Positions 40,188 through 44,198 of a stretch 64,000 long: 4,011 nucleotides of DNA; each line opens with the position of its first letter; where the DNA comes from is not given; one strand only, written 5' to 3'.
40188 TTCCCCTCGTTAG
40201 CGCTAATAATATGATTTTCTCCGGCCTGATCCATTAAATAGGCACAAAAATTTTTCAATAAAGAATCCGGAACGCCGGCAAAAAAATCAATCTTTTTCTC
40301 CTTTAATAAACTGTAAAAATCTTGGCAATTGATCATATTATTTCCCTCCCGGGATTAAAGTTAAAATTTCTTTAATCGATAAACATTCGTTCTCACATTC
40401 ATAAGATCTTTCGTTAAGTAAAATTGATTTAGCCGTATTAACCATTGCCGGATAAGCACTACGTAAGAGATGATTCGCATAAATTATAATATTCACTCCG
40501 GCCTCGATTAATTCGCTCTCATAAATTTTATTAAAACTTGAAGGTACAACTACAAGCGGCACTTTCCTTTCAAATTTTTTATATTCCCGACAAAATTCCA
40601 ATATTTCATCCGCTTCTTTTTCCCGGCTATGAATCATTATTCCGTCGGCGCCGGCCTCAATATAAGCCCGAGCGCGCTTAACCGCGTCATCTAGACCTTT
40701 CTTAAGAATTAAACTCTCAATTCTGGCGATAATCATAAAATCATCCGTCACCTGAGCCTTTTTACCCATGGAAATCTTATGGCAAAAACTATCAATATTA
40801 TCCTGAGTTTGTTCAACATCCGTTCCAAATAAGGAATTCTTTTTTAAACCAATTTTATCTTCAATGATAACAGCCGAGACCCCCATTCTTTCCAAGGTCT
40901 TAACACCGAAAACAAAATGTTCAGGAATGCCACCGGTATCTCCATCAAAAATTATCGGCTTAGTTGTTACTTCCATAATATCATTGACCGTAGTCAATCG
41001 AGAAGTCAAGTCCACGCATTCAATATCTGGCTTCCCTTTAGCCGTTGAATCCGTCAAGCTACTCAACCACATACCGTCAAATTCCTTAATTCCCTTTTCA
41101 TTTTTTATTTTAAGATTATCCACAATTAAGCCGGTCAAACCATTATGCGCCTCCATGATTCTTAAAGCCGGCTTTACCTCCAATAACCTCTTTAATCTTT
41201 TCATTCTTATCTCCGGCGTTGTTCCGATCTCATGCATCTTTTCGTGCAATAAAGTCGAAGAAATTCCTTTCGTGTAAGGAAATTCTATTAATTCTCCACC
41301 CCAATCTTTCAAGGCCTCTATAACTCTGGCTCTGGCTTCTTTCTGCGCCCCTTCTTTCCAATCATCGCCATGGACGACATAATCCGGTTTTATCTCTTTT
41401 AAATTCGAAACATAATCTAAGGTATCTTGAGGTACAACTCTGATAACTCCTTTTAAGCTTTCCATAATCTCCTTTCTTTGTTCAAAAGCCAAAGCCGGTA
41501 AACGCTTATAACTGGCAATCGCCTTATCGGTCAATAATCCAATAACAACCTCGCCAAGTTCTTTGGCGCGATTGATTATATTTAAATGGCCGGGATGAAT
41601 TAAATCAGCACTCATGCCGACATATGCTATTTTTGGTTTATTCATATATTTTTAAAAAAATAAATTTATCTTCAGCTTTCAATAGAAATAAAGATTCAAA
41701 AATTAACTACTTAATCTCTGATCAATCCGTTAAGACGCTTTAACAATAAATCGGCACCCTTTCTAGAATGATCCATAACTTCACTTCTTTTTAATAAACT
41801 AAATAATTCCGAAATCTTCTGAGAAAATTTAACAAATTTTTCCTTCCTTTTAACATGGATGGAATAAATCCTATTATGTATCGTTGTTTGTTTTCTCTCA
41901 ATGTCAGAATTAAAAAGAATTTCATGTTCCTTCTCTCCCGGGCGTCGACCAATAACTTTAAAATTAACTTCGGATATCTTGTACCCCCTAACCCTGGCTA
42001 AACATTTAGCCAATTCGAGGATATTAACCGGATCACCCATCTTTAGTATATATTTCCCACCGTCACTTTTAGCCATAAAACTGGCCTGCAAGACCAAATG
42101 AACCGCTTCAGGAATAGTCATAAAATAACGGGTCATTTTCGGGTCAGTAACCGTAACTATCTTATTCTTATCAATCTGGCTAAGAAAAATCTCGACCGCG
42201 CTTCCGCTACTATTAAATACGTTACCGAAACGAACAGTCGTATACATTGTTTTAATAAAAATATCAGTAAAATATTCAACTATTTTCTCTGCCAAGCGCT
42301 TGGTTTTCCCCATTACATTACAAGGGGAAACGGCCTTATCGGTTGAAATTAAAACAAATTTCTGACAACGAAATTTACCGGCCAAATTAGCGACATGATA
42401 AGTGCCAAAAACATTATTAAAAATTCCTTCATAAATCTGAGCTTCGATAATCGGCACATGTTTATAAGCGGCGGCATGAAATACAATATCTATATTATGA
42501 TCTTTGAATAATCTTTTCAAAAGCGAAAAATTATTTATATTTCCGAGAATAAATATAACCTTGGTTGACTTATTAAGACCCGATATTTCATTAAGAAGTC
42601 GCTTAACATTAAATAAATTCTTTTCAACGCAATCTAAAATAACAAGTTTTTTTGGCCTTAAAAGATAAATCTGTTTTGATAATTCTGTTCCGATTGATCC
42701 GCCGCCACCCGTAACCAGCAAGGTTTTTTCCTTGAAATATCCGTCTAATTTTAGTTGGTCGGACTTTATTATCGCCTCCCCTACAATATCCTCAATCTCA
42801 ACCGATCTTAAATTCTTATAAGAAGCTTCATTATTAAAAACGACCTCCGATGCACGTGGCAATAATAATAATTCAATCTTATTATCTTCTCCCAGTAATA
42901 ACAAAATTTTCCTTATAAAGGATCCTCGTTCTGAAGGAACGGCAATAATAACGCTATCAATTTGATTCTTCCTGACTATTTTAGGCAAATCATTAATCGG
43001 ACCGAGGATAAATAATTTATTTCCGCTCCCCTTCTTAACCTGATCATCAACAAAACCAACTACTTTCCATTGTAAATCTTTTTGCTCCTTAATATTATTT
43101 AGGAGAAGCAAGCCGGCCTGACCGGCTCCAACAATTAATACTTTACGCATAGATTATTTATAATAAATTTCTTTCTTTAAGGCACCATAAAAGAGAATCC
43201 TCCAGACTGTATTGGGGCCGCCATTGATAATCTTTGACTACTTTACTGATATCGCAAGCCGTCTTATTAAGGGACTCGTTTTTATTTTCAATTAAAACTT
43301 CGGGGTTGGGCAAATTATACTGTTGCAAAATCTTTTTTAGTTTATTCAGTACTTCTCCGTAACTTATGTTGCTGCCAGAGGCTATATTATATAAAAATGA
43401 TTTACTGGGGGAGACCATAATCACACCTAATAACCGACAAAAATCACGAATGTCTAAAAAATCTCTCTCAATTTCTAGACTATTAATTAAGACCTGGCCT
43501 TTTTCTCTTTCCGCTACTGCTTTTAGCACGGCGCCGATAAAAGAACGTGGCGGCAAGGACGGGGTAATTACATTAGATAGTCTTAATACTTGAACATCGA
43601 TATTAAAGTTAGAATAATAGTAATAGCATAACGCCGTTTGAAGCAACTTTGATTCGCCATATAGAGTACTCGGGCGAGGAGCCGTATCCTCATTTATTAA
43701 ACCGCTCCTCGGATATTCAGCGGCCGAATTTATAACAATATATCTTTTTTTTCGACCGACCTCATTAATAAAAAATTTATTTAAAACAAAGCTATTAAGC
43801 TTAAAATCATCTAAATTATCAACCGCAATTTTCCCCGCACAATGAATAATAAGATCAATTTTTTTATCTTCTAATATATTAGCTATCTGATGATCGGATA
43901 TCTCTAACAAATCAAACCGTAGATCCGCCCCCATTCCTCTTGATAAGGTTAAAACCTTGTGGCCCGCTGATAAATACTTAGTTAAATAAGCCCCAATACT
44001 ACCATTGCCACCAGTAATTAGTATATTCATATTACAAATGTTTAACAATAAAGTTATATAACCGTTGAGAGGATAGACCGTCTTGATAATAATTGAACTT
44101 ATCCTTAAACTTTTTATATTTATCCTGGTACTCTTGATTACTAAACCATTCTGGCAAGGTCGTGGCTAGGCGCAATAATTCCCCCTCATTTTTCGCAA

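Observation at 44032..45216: TagF-family transferase next to the phosphonate cassette: candidate CMP-phosphonate transferase or phosphono-teichoic-like polymerase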

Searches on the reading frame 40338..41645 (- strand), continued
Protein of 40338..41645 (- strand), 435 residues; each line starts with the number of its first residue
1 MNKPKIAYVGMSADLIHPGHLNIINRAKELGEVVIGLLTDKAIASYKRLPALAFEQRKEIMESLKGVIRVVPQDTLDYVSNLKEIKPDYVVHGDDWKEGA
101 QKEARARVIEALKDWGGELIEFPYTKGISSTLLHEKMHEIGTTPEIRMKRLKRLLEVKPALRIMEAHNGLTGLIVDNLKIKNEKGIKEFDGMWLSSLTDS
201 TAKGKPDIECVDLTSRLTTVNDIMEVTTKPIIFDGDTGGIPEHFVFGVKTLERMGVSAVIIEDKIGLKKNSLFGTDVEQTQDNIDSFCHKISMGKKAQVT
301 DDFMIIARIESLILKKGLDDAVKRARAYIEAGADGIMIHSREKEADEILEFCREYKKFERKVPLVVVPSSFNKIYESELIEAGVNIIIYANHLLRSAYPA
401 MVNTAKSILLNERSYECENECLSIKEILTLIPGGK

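Call 82: search_solved_structures(query=window:40338-41645:-, max_evalue=0.00001, show_alignments=2)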
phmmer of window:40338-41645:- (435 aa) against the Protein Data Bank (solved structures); distinct sequences matched with E-value up to 0.00001: 21.
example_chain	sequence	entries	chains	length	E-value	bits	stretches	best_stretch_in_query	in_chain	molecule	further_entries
5x3d_A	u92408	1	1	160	4.8e-58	200.3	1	4-140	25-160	Phosphoenolpyruvate phosphomutase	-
5unc_A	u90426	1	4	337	1.5e-38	136.2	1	148-422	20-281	PHOSPHOENOLPYRUVATE PHOSPHOMUTASE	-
1m1b_A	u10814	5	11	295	5e-38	134.4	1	148-430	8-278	PHOSPHOENOLPYRUVATE PHOSPHOMUTASE | PROTEIN (PHOSPHOENOLPYRUVATE MUTASE)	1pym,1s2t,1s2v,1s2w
1s2u_A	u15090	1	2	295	4.7e-37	131.2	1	148-430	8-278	Phosphoenolpyruvate phosphomutase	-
2dua_A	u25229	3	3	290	3.2e-36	128.5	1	187-430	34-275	Phosphonopyruvate hydrolase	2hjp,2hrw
4iqd_A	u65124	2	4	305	9.1e-14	54.5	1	143-404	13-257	Carboxyvinyl-carboxyphosphonate phosphorylmutase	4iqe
9hra_A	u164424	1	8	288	7.8e-13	51.4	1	189-397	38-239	2-methylisocitrate lyase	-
9hgk_A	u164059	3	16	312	9.8e-13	51.1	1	189-396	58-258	2-methylisocitrate lyase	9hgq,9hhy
6t4v_C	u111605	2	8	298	1.4e-12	50.6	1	201-403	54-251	2-methylisocitrate lyase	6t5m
9hgo_A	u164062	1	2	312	2.6e-12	49.7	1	189-396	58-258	2-methylisocitrate lyase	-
9hhs_A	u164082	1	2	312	3.5e-12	49.3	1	189-396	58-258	2-methylisocitrate lyase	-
1xg3_A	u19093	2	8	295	4.8e-12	48.9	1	202-337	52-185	Probable methylisocitrate lyase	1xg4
3eoo_A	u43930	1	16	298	5.3e-12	48.7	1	200-403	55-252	Methylisocitrate lyase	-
1mum_A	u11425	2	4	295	1.3e-11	47.4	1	202-337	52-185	2-methylisocitrate lyase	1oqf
3elb_A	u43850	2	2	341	1.7e-11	47.1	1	13-133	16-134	Ethanolamine-phosphate cytidylyltransferase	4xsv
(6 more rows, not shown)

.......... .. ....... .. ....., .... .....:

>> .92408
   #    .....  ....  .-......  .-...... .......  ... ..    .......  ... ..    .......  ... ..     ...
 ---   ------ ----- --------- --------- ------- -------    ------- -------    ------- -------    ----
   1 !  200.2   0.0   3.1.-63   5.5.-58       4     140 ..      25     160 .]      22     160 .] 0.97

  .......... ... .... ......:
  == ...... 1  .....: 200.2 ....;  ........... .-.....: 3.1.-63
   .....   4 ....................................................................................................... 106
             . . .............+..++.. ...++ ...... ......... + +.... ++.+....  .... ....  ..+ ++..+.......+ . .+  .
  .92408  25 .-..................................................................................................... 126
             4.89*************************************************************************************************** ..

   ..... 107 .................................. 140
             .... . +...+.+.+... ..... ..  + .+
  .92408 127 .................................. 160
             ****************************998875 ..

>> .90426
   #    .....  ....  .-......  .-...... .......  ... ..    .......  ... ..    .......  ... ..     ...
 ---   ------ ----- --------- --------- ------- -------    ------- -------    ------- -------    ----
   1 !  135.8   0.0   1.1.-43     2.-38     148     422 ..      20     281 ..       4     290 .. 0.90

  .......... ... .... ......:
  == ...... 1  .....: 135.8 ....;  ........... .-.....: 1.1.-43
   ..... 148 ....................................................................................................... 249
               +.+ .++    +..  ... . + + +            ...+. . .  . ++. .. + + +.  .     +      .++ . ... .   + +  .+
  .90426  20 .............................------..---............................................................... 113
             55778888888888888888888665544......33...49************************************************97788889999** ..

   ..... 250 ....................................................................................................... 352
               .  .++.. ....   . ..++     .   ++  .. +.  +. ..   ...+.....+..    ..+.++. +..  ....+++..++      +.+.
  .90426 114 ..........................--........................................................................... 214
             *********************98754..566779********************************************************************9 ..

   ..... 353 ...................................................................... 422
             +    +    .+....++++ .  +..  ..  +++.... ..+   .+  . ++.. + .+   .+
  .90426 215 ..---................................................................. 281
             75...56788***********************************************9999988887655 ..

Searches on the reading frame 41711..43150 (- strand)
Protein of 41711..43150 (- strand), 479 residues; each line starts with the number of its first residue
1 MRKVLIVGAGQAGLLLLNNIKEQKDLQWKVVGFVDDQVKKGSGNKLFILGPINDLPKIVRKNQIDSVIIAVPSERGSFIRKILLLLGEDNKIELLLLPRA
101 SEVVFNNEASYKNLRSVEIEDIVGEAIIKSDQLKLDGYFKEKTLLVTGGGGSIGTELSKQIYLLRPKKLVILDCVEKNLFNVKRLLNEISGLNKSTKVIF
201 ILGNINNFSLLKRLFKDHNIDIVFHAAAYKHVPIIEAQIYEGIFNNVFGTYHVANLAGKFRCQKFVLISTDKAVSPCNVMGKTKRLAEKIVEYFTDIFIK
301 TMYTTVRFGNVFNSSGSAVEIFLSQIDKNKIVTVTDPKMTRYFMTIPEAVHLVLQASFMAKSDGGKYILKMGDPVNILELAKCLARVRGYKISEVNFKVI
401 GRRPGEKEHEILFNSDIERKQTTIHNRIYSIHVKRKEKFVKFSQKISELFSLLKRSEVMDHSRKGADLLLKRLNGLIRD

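Call 4: search_protein_families(library=pfam, proteins=[window:41711-43150:-], max_evalue=0.01)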
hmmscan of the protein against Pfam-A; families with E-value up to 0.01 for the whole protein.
window:41711-43150:- (479 aa): 9 families
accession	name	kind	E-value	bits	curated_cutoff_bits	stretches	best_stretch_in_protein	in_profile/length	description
PF02719.21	Polysacc_synt_2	-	1.3e-93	313.8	20.2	1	144-431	1-291/293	Polysaccharide biosynthesis protein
PF01370.27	Epimerase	-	1.6e-15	57.6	20.9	1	145-356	2-224/240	NAD dependent epimerase/dehydratase family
PF16363.11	GDP_Man_Dehyd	-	2e-12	47.7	27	1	145-272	1-131/332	GDP-mannose 4,6 dehydratase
PF04321.23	RmlD_sub_bind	-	1.1e-11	44.8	27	1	143-389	2-232/287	RmlD substrate binding domain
PF13727.12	CoA_binding_3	-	1.3e-09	38.8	25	1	5-86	81-164/175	CoA-binding domain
PF07993.18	NAD_binding_4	-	6.1e-07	29.3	20.1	1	185-285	57-150/258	Male sterility protein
PF01073.25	3Beta_HSD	-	4.6e-06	26.3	22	1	145-281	1-126/280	3-beta hydroxysteroid dehydrogenase/isomerase family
PF01408.29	GFO_IDH_MocA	-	6.4e-05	24.1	24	1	3-76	2-75/120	Oxidoreductase family, NAD-binding Rossmann fold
PF17836.7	PglD_N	-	0.0002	22.3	23.4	1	3-71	1-65/78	PglD N-terminal domain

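Call 5: search_protein_families(library=ncbifam, proteins=[window:41711-43150:-], max_evalue=0.01)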
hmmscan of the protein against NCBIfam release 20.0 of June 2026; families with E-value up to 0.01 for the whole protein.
window:41711-43150:- (479 aa): 29 families (the best 25 are shown)
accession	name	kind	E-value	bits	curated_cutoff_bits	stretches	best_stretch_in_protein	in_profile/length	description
TIGR03589.1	PseB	equivalog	4.5e-43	147.4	407.75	1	139-433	2-281/324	UDP-N-acetylglucosamine 4,6-dehydratase (inverting)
TIGR04130.1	FnlA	equivalog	2.8e-37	128.4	730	1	139-414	2-266/337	UDP-N-acetylglucosamine 4,6-dehydratase/5-epimerase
TIGR01179.1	galE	equivalog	4.8e-15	55.2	262.3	1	144-320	2-182/332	UDP-glucose 4-epimerase GalE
TIGR03025.1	EPS_sugtrans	subfamily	3.5e-14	52.9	295.55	1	2-121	126-244/445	exopolysaccharide biosynthesis polyprenyl glycosylphosphotransferase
TIGR03023.1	WcaJ_sugtrans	equivalog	1.1e-12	48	410.75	1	2-119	130-250/453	undecaprenyl-phosphate glucose phosphotransferase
TIGR01181.1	dTDP_gluc_dehyt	equivalog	8.3e-12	44.8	365.1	1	144-272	2-127/321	dTDP-glucose 4,6-dehydratase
NF007956.0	PRK10675.1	subfamily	6.3e-11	42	394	1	144-269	3-123/338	UDP-glucose 4-epimerase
TIGR02622.1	CDP_4_6_dhtase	equivalog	1.3e-07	31.1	278.45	1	139-274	2-133/352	CDP-glucose 4,6-dehydratase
TIGR04180.1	EDH_00030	hypoth_equivalog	2.5e-07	30.1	475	1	145-272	2-123/297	NAD-dependent 4,6-dehydratase LegB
TIGR01214.1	rmlD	equivalog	8.9e-07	28.3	224.05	1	143-271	1-101/285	dTDP-4-dehydrorhamnose reductase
NF007490.0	PRK10084.1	subfamily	1.5e-06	27.5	649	1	144-260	3-114/361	dTDP-glucose 4,6-dehydratase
NF007582.0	PRK10217.1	equivalog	5e-06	25.8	698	1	142-257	2-112/355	dTDP-glucose 4,6-dehydratase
NF003995.0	PRK05472.2-4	subfamily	5.9e-06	26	126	1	3-79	85-161/213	redox-sensing transcriptional repressor Rex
NF003996.0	PRK05472.2-5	equivalog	9.9e-06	25.5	138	1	2-84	78-160/209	redox-sensing transcriptional repressor Rex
NF007518.0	PRK10124.1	equivalog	1.4e-05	24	684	1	2-99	145-239/464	undecaprenyl-phosphate glucose phosphotransferase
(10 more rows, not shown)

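Call 88: search_solved_structures(query=window:41711-43150:-, max_evalue=1e-20)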
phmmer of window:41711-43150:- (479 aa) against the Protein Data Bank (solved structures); distinct sequences matched with E-value up to 1e-20: 12.
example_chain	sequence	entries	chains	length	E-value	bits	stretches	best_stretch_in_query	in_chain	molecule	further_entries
5bju_A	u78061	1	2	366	2.1e-55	191.6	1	115-420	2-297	WlaL protein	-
5bjw_A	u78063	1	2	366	7.4e-55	189.7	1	115-420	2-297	WlaL protein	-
5bjx_A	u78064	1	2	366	1.1e-54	189.2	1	115-420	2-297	WlaL protein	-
5bjy_A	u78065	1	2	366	1.5e-54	188.8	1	115-420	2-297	WlaL protein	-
5bjv_A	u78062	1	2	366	6.7e-54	186.6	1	115-420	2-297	WlaL protein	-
6bwc_A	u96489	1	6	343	1.6e-42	149.1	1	138-416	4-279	Polysaccharide biosynthesis protein CapD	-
4j2o_A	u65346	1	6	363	1.4e-36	129.5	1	137-415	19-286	UDP-N-acetylglucosamine 4,6-dehydratase/5-epimerase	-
3vvb_A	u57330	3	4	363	2.3e-32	115.6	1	139-414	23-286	CapE | Capsular polysaccharide synthesis enzyme Cap8E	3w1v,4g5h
3vvc_A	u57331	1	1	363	8.2e-32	113.8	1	139-414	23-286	Capsular polysaccharide synthesis enzyme Cap8E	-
2gn4_A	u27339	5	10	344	9.4e-32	113.6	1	140-416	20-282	UDP-GlcNAc C6 dehydratase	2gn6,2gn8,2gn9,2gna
3pvz_A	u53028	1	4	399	2.8e-21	79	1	128-381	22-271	UDP-N-acetylglucosamine 4,6-dehydratase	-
4tqg_A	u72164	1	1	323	3.7e-21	78.7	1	140-423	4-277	Putative dTDP-d-glucose 4 6-dehydratase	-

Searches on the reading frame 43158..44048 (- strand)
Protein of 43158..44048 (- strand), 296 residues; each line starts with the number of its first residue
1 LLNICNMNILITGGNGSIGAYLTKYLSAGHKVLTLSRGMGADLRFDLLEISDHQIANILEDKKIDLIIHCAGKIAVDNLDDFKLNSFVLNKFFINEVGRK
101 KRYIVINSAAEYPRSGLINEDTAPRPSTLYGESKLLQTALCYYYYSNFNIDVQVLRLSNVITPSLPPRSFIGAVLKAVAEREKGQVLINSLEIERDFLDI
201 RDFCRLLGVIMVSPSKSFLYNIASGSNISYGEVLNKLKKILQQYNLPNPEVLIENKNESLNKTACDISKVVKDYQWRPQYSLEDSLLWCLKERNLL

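Call 4: search_protein_families(library=pfam, proteins=[window:43158-44048:-], max_evalue=0.01)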
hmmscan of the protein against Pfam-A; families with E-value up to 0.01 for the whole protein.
window:43158-44048:- (296 aa): 4 families
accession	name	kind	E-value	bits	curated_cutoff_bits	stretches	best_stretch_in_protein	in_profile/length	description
PF01370.27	Epimerase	-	2.4e-27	96.3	20.9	1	9-222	1-239/240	NAD dependent epimerase/dehydratase family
PF16363.11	GDP_Man_Dehyd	-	1.8e-18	67.6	27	1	10-284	1-327/332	GDP-mannose 4,6 dehydratase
PF04321.23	RmlD_sub_bind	-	4.6e-10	39.5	27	1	7-183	1-172/287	RmlD substrate binding domain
PF02719.21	Polysacc_synt_2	-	1.9e-06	27.7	20.2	1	49-207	62-213/293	Polysaccharide biosynthesis protein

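Call 5: search_protein_families(library=ncbifam, proteins=[window:43158-44048:-], max_evalue=0.01)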
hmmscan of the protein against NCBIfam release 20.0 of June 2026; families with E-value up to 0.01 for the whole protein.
window:43158-44048:- (296 aa): 18 families
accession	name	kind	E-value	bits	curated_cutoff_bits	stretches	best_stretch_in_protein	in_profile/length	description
TIGR01181.1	dTDP_gluc_dehyt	equivalog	3.2e-15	56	365.1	1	9-286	2-304/321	dTDP-glucose 4,6-dehydratase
TIGR04180.1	EDH_00030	hypoth_equivalog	6.7e-14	51.7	475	1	118-281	133-297/297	NAD-dependent 4,6-dehydratase LegB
TIGR02197.1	heptose_epim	equivalog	2.5e-13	49.9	274.6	1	9-285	1-305/316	ADP-glyceromanno-heptose 6-epimerase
TIGR01179.1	galE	equivalog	4e-11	42.3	262.3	1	8-161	1-177/332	UDP-glucose 4-epimerase GalE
TIGR01214.1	rmlD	equivalog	4.1e-09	35.9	224.05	1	9-187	2-176/285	dTDP-4-dehydrorhamnose reductase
NF005754.0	PRK07578.1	equivalog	3.7e-07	30.2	167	1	7-87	1-79/200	short chain dehydrogenase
NF041293.1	G6PDh_Azf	equivalog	5.9e-06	25.9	400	1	121-171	143-192/252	NAD-dependent glucose-6-phosphate dehydrogenase Azf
TIGR01777.1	yfcH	hypoth_equivalog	6e-06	26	207.35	1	9-74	1-68/292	TIGR01777 family oxidoreductase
NF007490.0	PRK10084.1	subfamily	8.2e-06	25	649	1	114-286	151-327/361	dTDP-glucose 4,6-dehydratase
NF043036.1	ErythonDh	equivalog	1.1e-05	24.8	325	1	7-166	1-186/321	D-erythronate dehydrogenase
NF007582.0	PRK10217.1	equivalog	0.00016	20.9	698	1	118-284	148-322/355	dTDP-glucose 4,6-dehydratase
NF008360.0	PRK11150.1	equivalog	0.0015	17.8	452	0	97-238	105-251/310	ADP-glyceromanno-heptose 6-epimerase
NF007956.0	PRK10675.1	subfamily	0.0019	17.4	394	0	7-136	1-155/338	UDP-glucose 4-epimerase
NF047837.1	UDPAcbARedWbcJ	equivalog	0.0021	17.1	500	1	7-162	1-135/372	UDP-2-acetamido-2,6-beta-L-arabino-hexul-4-ose reductase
NF005753.0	PRK07577.1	equivalog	0.0037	16.8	310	1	8-87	5-92/237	SDR family oxidoreductase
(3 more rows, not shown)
